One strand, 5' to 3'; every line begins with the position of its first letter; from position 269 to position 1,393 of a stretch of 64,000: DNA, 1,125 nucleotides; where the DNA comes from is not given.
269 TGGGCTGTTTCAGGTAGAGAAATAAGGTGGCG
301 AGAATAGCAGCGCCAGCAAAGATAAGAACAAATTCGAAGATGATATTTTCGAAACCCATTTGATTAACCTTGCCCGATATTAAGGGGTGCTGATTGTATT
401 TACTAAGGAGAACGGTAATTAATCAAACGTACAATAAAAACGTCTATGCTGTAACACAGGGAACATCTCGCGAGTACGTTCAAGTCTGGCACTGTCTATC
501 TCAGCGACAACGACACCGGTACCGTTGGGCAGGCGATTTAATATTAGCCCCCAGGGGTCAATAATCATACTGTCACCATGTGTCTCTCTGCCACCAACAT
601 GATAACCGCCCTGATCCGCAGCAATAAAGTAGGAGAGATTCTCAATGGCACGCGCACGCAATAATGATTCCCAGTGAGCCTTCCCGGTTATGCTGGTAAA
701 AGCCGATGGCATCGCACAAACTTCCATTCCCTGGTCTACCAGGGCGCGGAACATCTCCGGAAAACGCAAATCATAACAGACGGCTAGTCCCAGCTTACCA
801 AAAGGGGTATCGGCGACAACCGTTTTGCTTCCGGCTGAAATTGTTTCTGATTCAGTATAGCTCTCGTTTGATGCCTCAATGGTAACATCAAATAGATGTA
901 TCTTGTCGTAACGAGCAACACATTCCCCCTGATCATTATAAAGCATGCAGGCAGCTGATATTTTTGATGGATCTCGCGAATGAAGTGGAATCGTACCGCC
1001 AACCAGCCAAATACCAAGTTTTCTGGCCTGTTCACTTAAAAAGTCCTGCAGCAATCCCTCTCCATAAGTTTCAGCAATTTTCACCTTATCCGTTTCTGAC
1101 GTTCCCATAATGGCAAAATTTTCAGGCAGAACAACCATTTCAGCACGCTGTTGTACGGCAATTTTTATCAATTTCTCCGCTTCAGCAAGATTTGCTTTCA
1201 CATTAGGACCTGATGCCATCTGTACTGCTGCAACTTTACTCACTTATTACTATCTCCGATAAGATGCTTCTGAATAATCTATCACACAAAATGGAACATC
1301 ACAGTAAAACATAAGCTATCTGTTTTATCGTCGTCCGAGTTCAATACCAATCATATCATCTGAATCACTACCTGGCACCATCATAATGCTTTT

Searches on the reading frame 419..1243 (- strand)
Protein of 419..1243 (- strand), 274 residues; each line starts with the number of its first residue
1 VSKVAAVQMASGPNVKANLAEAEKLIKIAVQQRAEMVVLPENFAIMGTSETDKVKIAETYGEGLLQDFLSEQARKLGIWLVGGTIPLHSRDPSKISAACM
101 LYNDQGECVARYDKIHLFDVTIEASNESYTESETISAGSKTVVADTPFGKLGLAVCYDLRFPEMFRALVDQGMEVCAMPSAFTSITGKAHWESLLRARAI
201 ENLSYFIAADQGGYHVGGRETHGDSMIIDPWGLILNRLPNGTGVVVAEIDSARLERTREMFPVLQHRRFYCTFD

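Call 17: search_protein_families(library=pfam, proteins=[window:419-1243:-], max_evalue=0.001)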
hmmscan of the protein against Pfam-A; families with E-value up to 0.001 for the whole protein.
window:419-1243:- (274 aa): 1 family
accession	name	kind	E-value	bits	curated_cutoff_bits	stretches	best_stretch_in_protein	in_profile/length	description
PF00795.27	CN_hydrolase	-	5.7e-57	193.4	23.2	1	3-258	1-255/256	Carbon-nitrogen hydrolase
